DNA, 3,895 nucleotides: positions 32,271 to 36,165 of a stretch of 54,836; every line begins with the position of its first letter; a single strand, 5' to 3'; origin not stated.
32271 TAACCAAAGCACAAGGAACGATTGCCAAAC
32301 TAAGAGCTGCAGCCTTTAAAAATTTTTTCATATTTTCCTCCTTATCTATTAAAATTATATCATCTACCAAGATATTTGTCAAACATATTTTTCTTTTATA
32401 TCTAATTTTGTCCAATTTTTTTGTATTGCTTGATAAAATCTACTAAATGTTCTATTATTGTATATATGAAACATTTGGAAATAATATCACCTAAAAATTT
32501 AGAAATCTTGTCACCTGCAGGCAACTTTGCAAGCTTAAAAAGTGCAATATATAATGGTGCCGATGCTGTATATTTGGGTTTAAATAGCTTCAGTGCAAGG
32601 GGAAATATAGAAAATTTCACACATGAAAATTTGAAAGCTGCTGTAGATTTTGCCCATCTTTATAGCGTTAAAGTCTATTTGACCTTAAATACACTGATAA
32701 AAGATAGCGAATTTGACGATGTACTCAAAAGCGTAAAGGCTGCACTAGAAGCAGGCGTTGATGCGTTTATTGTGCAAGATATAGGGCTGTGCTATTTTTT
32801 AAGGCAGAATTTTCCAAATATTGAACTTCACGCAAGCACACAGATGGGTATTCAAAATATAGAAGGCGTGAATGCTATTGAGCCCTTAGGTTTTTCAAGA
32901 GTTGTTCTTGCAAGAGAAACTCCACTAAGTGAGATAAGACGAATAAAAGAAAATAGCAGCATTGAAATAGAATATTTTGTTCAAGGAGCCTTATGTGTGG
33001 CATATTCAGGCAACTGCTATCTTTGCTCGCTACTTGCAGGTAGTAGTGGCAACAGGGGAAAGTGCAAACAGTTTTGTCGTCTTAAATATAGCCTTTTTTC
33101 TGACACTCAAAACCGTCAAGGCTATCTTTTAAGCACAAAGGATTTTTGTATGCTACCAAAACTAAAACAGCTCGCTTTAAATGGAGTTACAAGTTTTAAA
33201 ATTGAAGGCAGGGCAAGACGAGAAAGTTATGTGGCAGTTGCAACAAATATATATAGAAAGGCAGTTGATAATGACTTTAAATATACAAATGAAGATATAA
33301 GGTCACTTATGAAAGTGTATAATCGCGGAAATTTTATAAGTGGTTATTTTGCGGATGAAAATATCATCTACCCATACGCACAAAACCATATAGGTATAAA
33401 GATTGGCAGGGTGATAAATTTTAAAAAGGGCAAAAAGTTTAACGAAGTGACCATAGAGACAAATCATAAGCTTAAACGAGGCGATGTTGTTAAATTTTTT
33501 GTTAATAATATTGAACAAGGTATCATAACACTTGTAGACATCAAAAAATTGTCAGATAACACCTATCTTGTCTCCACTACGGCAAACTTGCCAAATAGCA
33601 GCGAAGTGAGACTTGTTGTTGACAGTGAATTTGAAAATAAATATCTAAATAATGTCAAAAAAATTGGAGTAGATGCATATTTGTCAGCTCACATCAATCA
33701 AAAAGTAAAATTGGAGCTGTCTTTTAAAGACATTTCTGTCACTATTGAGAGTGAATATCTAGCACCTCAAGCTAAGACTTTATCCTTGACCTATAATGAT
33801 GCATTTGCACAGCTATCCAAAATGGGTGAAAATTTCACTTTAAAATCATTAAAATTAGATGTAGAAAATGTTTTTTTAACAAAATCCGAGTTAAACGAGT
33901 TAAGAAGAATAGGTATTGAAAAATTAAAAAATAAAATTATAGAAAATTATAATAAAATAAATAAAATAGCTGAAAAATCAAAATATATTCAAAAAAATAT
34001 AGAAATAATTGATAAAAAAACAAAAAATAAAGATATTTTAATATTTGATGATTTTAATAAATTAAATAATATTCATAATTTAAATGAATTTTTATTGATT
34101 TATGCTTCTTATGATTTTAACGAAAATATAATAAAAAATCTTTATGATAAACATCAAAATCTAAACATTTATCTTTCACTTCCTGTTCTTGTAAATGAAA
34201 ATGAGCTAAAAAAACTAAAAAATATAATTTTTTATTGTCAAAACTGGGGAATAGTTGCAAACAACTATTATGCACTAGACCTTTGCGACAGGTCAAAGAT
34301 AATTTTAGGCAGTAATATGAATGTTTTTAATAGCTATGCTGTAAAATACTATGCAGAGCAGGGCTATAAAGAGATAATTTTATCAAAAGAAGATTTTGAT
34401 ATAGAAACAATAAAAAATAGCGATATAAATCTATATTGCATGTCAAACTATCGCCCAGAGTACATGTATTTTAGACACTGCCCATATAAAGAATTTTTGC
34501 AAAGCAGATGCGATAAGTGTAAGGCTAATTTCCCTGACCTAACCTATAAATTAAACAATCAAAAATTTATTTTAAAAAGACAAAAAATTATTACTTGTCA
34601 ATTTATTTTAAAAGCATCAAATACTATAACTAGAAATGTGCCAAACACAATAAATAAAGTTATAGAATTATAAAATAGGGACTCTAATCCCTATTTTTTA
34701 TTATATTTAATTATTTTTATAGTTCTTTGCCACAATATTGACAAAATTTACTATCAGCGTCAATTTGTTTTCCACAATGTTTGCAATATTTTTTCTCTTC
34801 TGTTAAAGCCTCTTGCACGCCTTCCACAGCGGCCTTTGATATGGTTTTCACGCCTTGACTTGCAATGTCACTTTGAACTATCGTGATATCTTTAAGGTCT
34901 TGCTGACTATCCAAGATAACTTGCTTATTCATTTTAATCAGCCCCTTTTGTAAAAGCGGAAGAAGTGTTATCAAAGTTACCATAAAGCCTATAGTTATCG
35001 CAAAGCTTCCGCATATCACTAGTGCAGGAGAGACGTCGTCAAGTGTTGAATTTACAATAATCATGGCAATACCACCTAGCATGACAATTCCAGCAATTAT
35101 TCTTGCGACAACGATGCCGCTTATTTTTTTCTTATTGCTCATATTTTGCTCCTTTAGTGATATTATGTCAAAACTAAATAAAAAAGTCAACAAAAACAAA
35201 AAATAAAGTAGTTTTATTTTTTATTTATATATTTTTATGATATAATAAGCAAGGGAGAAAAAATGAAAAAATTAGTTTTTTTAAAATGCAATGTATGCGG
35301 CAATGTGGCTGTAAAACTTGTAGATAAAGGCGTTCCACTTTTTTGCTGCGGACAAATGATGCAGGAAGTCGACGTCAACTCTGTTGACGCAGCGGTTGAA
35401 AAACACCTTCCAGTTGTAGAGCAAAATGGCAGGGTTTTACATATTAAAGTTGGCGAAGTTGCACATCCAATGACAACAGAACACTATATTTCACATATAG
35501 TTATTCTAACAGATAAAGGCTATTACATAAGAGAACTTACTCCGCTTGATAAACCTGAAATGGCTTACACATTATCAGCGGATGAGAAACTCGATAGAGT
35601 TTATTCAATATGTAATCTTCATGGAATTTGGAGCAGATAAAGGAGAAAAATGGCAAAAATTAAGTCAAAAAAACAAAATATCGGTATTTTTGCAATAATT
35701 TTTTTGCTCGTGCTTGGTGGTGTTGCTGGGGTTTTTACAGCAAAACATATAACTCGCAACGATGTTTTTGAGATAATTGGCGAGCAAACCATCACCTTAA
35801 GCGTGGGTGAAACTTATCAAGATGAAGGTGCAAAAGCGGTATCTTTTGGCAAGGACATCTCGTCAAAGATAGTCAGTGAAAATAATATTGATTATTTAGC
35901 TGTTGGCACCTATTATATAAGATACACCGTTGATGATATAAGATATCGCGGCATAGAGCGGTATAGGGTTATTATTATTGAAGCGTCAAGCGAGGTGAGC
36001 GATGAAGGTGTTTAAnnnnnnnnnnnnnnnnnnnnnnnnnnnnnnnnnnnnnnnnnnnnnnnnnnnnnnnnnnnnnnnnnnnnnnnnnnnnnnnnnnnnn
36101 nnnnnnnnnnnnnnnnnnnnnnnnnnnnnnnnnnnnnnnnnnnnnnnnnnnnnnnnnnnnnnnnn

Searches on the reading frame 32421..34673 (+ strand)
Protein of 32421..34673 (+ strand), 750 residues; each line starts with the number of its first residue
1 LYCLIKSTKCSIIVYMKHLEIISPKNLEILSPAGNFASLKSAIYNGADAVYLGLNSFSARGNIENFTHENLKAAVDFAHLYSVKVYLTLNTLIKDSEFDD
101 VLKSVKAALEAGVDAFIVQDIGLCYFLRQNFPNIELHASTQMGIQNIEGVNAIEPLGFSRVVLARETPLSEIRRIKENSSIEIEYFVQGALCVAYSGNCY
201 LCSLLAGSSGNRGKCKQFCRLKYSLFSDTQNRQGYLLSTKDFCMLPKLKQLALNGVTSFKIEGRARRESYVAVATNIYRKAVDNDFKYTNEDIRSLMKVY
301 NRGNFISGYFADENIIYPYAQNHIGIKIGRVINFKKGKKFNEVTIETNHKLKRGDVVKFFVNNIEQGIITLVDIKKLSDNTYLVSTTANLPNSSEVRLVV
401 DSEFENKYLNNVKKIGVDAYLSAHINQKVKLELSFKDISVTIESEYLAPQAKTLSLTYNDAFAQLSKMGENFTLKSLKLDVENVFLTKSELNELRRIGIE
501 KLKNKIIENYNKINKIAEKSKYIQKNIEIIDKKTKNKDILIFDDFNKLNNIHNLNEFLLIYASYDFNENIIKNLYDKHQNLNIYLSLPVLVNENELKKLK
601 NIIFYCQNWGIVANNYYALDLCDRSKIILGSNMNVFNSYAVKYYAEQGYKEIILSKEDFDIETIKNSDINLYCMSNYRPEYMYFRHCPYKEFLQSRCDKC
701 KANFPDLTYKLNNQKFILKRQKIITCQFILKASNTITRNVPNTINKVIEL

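Call 10: search_protein_families(library=pfam, proteins=[window:32421-34673:+])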
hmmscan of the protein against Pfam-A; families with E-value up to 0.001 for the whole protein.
window:32421-34673:+ (750 aa): 2 families
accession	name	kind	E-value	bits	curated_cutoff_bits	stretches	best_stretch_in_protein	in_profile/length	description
PF01136.24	Peptidase_U32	-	2.8e-75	253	22.4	1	100-312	3-229/233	Peptidase family U32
PF12392.13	DUF3656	-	4.5e-14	53.5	22.1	1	402-506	11-108/109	Collagenase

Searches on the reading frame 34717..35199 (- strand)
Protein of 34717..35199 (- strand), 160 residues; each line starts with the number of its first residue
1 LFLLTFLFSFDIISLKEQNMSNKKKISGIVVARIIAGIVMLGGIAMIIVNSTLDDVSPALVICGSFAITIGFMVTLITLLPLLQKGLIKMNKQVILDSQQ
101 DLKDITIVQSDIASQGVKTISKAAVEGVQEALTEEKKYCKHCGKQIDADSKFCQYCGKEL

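Call 10: search_protein_families(library=pfam, proteins=[window:34717-35199:-])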
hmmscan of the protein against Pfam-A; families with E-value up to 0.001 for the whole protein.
window:34717-35199:- (160 aa): 5 families
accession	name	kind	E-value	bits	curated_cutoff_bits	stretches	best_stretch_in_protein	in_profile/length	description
PF13240.11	Zn_Ribbon_1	-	1.6e-08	34.5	25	1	138-160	1-23/23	zinc-ribbon domain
PF24460.1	DUF7575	-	6.3e-08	32.3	28.5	1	136-160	3-27/28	Domain of unknown function (DUF7575)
PF13248.11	Zn_ribbon_3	-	3.7e-06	26.7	27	1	135-160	1-26/26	zinc-ribbon domain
PF17032.10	Zn_ribbon_15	-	2.1e-05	25.7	28.9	1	134-157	50-73/73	zinc-ribbon family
PF12773.13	DZR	-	2.9e-05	24.6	27.3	1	139-160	1-22/45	Double zinc ribbon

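Call 27: search_protein_families(library=ncbifam, proteins=[window:34717-35199:-], max_evalue=0.01)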
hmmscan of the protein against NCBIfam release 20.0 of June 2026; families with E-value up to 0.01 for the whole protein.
window:34717-35199:- (160 aa): 1 family
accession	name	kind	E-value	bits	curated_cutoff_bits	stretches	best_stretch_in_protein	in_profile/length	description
NF045510.1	4Cys_prefix_kin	domain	0.0012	19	24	0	149-160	15-26/26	4-Cys prefix domain-containing protein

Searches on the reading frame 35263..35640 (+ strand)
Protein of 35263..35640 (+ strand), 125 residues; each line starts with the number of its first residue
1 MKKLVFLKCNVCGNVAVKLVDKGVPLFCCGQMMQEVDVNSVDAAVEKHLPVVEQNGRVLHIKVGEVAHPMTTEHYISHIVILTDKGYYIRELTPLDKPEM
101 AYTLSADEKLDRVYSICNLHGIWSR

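Call 10: search_protein_families(library=pfam, proteins=[window:35263-35640:+])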
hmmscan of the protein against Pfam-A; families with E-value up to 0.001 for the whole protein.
window:35263-35640:+ (125 aa): 2 families
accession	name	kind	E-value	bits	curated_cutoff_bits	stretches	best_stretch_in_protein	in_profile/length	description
PF01880.24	Desulfoferrodox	-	1.1e-15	58.4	22.2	1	41-124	2-96/98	Desulfoferrodoxin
PF06397.17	Desulfoferrod_N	-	0.00013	22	23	1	7-34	7-34/36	Desulfoferrodoxin, N-terminal domain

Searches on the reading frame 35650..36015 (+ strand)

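Call 10: search_protein_families(library=pfam, proteins=[window:35650-36015:+])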
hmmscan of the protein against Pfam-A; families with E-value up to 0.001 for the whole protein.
window:35650-36015:+ (121 aa): 1 family
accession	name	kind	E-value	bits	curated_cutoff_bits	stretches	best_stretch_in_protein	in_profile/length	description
PF16403.11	Bact_surface_Ig-like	-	1.8e-13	50.7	27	1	41-98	2-59/71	Bacterial surface protein, Ig-like domain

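Call 27: search_protein_families(library=ncbifam, proteins=[window:35650-36015:+], max_evalue=0.01)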
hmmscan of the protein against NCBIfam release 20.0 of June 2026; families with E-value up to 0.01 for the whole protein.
window:35650-36015:+ (121 aa): 0 families
